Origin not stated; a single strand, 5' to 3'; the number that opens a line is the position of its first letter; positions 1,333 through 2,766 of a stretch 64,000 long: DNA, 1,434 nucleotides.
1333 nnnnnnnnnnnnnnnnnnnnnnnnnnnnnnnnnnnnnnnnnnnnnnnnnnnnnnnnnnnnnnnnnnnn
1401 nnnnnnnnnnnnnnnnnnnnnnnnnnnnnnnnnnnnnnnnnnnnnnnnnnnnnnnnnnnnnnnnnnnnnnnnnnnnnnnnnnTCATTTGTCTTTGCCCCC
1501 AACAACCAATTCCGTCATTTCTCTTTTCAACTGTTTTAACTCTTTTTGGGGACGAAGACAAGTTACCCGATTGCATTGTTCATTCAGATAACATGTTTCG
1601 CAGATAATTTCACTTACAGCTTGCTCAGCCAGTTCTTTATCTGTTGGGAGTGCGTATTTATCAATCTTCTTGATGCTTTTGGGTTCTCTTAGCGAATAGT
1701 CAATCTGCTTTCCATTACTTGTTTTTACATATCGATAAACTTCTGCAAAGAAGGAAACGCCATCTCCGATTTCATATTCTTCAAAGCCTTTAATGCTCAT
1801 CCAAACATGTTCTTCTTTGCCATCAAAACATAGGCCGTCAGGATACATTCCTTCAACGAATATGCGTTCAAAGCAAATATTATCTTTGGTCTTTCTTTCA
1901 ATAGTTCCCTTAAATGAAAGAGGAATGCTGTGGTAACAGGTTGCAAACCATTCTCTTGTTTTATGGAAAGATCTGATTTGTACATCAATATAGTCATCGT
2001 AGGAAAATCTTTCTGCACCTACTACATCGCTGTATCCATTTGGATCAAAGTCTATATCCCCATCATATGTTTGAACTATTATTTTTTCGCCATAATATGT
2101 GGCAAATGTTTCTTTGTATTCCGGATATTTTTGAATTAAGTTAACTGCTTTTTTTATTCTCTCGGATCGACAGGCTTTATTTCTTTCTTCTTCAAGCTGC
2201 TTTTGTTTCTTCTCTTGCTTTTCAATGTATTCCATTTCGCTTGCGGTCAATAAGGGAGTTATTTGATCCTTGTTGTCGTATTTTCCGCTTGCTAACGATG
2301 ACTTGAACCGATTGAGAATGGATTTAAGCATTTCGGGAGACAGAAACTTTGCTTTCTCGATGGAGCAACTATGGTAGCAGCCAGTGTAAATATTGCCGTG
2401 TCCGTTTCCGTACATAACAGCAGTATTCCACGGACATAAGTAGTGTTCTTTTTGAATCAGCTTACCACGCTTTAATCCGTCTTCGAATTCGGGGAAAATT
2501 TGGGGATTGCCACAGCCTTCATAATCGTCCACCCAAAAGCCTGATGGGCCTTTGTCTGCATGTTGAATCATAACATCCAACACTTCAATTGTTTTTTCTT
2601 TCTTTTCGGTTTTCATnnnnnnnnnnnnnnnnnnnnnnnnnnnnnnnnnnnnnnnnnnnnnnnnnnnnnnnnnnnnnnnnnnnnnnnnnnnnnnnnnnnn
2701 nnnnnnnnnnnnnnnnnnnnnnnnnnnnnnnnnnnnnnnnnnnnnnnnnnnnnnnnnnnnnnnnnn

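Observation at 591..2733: Self-contained two-gene cassette of unknown function (Cys-rich 377-aa protein plus lipoprotein) in the tRNA-adjacent island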

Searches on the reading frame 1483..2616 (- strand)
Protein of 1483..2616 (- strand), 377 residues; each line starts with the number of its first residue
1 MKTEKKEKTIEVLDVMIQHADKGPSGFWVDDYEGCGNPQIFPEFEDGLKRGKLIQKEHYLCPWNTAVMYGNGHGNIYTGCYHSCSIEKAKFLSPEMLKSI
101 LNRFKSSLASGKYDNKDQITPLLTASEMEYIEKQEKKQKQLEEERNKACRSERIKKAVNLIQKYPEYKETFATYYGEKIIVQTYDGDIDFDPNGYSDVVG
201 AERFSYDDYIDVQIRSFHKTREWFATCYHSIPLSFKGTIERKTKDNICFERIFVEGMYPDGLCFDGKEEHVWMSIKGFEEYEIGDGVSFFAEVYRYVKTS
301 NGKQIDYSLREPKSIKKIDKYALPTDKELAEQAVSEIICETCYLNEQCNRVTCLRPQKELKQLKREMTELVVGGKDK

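Call 4: search_protein_families(library=pfam, proteins=[window:1483-2616:-], max_evalue=1)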
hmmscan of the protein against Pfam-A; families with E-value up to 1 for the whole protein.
window:1483-2616:- (377 aa): 1 family
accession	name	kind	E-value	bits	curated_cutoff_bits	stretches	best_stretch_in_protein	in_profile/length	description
PF05178.17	Kri1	-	0.093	13.7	25.2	1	133-199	4-67/102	KRI1-like family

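Call 5: search_protein_families(library=phrogs, proteins=[window:1483-2616:-], max_evalue=1)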
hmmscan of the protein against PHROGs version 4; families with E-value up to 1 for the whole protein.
window:1483-2616:- (377 aa): 4 families
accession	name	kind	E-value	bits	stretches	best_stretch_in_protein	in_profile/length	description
phrog_16400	-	unknown function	0.076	13.6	1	79-153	23-97/272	-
phrog_31080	-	unknown function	0.1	13.3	1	273-324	57-108/188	-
phrog_19836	-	unknown function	0.21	12.3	1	140-171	29-60/63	-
phrog_13208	-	unknown function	0.4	12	0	157-178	35-56/91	-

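Call 6: search_protein_families(library=padloc, proteins=[window:1483-2616:-], max_evalue=1)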
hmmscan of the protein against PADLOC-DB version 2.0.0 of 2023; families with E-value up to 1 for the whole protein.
window:1483-2616:- (377 aa): 0 families

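Call 7: search_protein_families(library=ncbifam, proteins=[window:1483-2616:-], max_evalue=1)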
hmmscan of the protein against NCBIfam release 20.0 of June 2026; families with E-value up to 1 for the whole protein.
window:1483-2616:- (377 aa): 0 families

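Call 8: find_homologous_proteins(query=window:1483-2616:-)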
Query window:1483-2616:- (377 aa): 465 proteins with E <= 0.001 among 2067 candidates; the best 120 are listed.
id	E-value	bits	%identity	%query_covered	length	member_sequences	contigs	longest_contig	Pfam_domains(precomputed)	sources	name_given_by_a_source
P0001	7.8e-255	863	99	100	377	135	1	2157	-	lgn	-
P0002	7.7e-221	751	84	100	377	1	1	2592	-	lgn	-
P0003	3.0e-220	749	84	100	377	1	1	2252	-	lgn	-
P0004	3.8e-220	748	84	100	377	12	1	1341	-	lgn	-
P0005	7.3e-220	748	84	100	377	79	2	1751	-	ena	-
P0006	3.3e-218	742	84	100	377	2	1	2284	-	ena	-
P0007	7.6e-218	741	83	100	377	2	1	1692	-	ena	-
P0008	9.3e-218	741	86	95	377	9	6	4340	-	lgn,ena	-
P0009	3.5e-216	735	82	100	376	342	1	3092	-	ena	-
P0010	1.0e-212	724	81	98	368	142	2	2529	-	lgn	-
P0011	1.5e-185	635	71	98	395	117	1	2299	-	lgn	-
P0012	3.1e-185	634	69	100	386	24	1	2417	-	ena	-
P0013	3.7e-178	610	67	100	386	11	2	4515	-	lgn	-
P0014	1.8e-177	608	71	94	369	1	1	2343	-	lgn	-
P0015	3.2e-177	607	67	100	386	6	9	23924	-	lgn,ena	-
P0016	2.2e-176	604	69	94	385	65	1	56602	-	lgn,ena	-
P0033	1.5e-159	549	84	73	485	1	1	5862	PF13408.13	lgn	-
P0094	6.5e-146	504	57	98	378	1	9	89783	-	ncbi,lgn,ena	-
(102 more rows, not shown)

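Call 10: find_encoding_contigs(protein=P0016, flank=10000, max_places=4)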
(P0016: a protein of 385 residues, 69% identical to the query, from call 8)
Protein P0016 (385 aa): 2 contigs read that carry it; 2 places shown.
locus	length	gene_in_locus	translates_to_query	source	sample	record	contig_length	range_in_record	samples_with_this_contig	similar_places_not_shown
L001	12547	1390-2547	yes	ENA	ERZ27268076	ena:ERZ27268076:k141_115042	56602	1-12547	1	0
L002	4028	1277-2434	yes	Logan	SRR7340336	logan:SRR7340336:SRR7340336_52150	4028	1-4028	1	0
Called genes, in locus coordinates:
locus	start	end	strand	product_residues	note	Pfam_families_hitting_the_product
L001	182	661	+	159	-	PF06750:A24_N_bact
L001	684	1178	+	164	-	PF01661:Macro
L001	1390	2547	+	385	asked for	-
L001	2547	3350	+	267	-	-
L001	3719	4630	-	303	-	PF01841:Transglut_core, PF04473:DUF553 (weak)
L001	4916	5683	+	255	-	PF27840:ScmC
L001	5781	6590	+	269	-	PF13527:Acetyltransf_9 (weak), PF00583:Acetyltransf_1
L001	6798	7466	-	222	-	-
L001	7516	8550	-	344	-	PF05343:Peptidase_M42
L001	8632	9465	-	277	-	-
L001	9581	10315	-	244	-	PF00561:Abhydrolase_1 (faint), PF12146:Hydrolase_4 (weak), PF12697:Abhydrolase_6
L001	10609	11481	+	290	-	PF01545:Cation_efflux, PF16916:ZT_dimer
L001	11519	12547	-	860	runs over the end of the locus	PF00092:VWA, PF13519:VWA_2, PF07090:GATase1_like (weak)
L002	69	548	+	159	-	PF06750:A24_N_bact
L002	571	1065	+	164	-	PF01661:Macro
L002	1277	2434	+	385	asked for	-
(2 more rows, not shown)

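Call 11: find_encoding_contigs(protein=P0094, flank=10000, max_places=4)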
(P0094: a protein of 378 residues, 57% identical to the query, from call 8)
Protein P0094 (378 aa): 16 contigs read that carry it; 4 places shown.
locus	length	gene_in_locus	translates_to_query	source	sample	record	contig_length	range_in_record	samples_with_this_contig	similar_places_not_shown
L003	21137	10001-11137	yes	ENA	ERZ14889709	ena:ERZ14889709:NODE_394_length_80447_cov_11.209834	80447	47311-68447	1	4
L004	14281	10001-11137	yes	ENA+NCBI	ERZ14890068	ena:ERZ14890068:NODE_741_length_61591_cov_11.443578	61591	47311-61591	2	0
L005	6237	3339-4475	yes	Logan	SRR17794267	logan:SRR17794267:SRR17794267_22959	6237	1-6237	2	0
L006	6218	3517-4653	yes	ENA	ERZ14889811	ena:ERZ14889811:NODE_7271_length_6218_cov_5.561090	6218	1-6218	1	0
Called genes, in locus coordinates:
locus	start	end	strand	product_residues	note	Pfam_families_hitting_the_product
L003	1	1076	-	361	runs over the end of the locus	PF08240:ADH_N, PF00107:ADH_zinc_N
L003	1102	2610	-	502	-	PF00370:FGGY_N, PF02782:FGGY_C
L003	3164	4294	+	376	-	PF13412:HTH_24 (weak), PF00480:ROK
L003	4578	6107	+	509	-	PF00817:IMS, PF11799:IMS_C (faint)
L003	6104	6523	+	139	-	-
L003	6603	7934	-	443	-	PF01554:MatE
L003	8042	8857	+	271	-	PF00376:MerR, PF13411:MerR_1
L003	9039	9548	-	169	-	PF01381:HTH_3, PF12844:HTH_19, PF13560:HTH_31 (weak)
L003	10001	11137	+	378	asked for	-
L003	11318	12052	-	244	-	-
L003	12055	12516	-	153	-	-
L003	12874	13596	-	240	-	PF00005:ABC_tran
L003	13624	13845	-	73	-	PF00106:adh_short, PF08659:KR, PF13561:adh_short_C2 (weak)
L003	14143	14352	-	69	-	PF01361:Tautomerase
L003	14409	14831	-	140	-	PF00376:MerR, PF13411:MerR_1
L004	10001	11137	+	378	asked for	-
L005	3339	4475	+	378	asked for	-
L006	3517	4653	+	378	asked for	-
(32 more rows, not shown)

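Call 22: find_encoding_contigs(protein=window:1483-2616:-, flank=10000, max_places=8)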
Protein window:1483-2616:- (377 aa): 7 contigs read that carry it; 4 places shown.
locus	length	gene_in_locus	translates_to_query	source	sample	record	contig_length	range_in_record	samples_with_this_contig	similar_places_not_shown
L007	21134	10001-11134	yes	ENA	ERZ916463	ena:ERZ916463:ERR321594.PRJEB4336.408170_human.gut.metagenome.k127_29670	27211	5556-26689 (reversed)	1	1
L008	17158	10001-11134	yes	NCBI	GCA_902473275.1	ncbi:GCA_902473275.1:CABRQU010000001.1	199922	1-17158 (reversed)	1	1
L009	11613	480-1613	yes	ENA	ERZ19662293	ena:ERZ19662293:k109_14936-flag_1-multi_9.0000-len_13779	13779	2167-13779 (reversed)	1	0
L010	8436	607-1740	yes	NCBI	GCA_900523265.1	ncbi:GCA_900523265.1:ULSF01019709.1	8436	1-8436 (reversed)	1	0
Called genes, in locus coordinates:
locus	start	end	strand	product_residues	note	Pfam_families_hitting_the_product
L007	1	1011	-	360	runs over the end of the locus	PF03734:YkuD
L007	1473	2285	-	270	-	PF00702:Hydrolase, PF13344:Hydrolase_6, PF13242:Hydrolase_like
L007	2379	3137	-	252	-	PF02463:SMC_N (weak), PF00005:ABC_tran, PF13304:AAA_21 (weak)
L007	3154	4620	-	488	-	PF00528:BPD_transp_1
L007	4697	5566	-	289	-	PF00497:SBP_bac_3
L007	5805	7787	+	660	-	PF08239:SH3_3, PF00404:Dockerin_1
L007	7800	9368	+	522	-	PF12733:Cadherin-like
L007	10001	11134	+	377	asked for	-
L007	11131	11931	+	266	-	-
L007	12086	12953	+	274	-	-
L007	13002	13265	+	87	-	-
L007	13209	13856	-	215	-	PF01381:HTH_3, PF12844:HTH_19 (weak), PF13443:HTH_26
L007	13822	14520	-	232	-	PF13151:DUF3990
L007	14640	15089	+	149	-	-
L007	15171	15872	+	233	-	PF00149:Metallophos, PF12850:Metallophos_2 (faint)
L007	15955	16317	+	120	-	-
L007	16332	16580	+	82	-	-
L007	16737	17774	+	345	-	PF02796:HTH_7 (weak), PF13384:HTH_23 (weak), PF13551:HTH_29 (weak), PF13936:HTH_38, PF00665:rve (weak)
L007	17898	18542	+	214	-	-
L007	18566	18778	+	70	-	-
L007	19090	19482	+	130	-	PF00165:HTH_AraC (faint), PF12833:HTH_18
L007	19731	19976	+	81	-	PF14526:Cass2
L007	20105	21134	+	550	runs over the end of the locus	PF04542:Sigma70_r2 (weak), PF08281:Sigma70_r4_2 (weak)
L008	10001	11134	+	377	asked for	-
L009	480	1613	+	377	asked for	-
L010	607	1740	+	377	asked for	-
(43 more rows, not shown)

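Call 29: predict_structure(alignment_id=A1)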
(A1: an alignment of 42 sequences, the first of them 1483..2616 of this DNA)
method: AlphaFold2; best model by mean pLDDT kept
length: 377 residues; sequences in the alignment: 42
mean_pLDDT: 89.6   pTM: 0.69
mean pLDDT of the five models: 89.6, 87.7, 87.6, 84.9, 84.6
residues with pLDDT >= 90: 241; 70-90: 121; 50-70: 11; < 50: 4
segments of 3 or more residues with pLDDT < 50: 375-377
pLDDT, mean of each block of 10 residues (from residue 1): 79 95 90 84 86 85 91 75 84 95 94 84 95 94 94 97 96 95 89 91 94 92 91 95 94 91 91 94 95 91 89 94 89 87 82 86 89 57
secondary structure, 60 per line:
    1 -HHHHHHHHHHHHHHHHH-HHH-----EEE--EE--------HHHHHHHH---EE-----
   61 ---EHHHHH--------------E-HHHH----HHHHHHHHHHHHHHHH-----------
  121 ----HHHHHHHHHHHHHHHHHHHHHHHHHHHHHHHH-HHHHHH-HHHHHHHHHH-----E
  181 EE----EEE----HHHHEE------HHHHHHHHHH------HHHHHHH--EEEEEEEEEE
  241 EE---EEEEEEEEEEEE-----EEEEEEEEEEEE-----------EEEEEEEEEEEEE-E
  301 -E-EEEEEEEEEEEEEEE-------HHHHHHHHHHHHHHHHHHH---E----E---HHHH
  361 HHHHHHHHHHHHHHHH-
elements in order: H2-18 E28-30 H43-50 H65-69 H86-89 H94-109 H125-156 H158-163 H165-174 E180-182 E187-189 H194-197 H206-215 H222-228 E231-242 E246-257 E263-274 E286-298 E304-318 H326-344 H357-376

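Call 31: fold_search(model_id=the predicted structure, library=pdb)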
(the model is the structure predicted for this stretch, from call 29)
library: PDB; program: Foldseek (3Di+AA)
matches with E <= 10: 991; with E <= 0.001: 0
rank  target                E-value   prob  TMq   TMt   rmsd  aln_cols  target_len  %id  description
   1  3a5u_B                1.2e-02  0.96  0.15  0.40   8.4       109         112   14  Promiscuity and specificity in DNA binding to SSB: Insights from the structure of the Mycobacterium smegmatis SSB-ssDN (released 2010-08-18)
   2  1sru_B                1.6e-02  0.90  0.15  0.42   6.5        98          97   10  Crystal structure of full length E. coli SSB protein (released 2004-08-03)
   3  7rt7_C                1.9e-02  0.30  0.13  0.24  13.8       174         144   13  Crystal structure of the RhsP2 C-terminal toxin domain in complex with its immunity protein, RhsI2 (released 2022-08-17)
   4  1sru_C                3.0e-02  0.80  0.14  0.40   6.4        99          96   10  Crystal structure of full length E. coli SSB protein (released 2004-08-03)
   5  4gla_D                3.2e-02  0.87  0.13  0.45   8.6       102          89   14  OBody NL8 bound to hen egg-white lysozyme (released 2013-08-14)
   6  3eiv_B                3.4e-02  0.60  0.13  0.34   8.7       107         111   14  Crystal Structure of Single-stranded DNA-binding protein from Streptomyces coelicolor (released 2009-09-08)
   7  8p6p_P                3.8e-02  0.75  0.12  0.40   7.6        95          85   14  Mycoplasma pneumoniae small ribosomal subunit in chloramphenicol-treated cells (released 2024-11-20)
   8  3tqy_B                4.3e-02  0.54  0.14  0.35   7.1       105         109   10  Structure of a single-stranded DNA-binding protein (ssb), from Coxiella burnetii (released 2011-09-21)
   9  6cqm_B                4.3e-02  0.47  0.12  0.36   8.1       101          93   12  Crystal Structure of mitochondrial single-stranded DNA binding proteins from S. cerevisiae, Rim1 (Form2) (released 2018-05-30)
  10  6cqm_F                4.5e-02  0.69  0.14  0.39   6.7       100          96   14  Crystal Structure of mitochondrial single-stranded DNA binding proteins from S. cerevisiae, Rim1 (Form2) (released 2018-05-30)
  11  3cfa_A                4.8e-02  0.63  0.11  0.23  10.1        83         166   12  Anemonia sulcata red fluorescent protein asRFP (released 2009-03-10)
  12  5odn_F                5.1e-02  0.84  0.16  0.43   6.3       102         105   14  Salinibacter ruber Single-Strand Binding protein (released 2018-08-01)
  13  5xgu_A                5.4e-02  0.08  0.11  0.08  18.4       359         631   12  Escherichia coli. RNase R (released 2017-10-18)
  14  4zbl                  5.8e-02  0.63  0.11  0.18  10.8        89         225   12  Phototoxic fluorescent protein mKillerOrange (released 2015-12-23)
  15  1eyg_D                6.1e-02  0.60  0.15  0.37   7.1       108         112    9  Crystal structure of chymotryptic fragment of E. coli ssb bound to two 35-mer single strand DNAS (released 2000-08-01)
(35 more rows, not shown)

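Call 32: search_protein_representatives(alignment_id=A1)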
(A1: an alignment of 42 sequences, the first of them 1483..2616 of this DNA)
Query: 42 sequences, 381 profile positions. Proteins with E-value up to 0.001 (for the whole library): 432; up to 1e-10: 302; up to 1e-30: 103. The best 150 are listed.
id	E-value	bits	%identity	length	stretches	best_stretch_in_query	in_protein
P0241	3.1e-160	549.6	-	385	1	1-378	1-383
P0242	3.9e-140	483.5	-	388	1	2-375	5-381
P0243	1.9e-135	468.0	-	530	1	5-376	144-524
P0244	1.1e-133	462.3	-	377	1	6-372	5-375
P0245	7.0e-126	436.6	-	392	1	4-377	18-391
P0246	1.8e-115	402.3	-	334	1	5-321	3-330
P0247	5.3e-114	397.5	-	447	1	6-358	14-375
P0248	2.7e-96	339.2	-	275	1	136-378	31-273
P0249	1.8e-93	329.9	-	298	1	1-208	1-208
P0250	3.6e-91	322.3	-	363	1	1-374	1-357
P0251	6.4e-90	318.2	-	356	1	7-354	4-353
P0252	1.3e-87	310.6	-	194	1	1-193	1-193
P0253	6.6e-74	265.5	-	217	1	170-334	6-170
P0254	3.2e-73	263.2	-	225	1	155-356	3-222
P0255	5.7e-70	252.5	-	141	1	1-139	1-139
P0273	2.8e-59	217.3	-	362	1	143-375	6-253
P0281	4.1e-56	206.9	-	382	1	169-364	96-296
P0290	2.4e-51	191.2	-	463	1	137-364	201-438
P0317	5.0e-44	167.1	-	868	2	2-150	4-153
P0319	9.8e-44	166.2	-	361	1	171-377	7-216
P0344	6.6e-30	120.7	-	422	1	4-154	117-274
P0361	9.3e-27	110.3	-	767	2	5-156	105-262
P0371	3.3e-26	108.5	-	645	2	6-162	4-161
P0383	2.6e-24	102.3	-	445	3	280-362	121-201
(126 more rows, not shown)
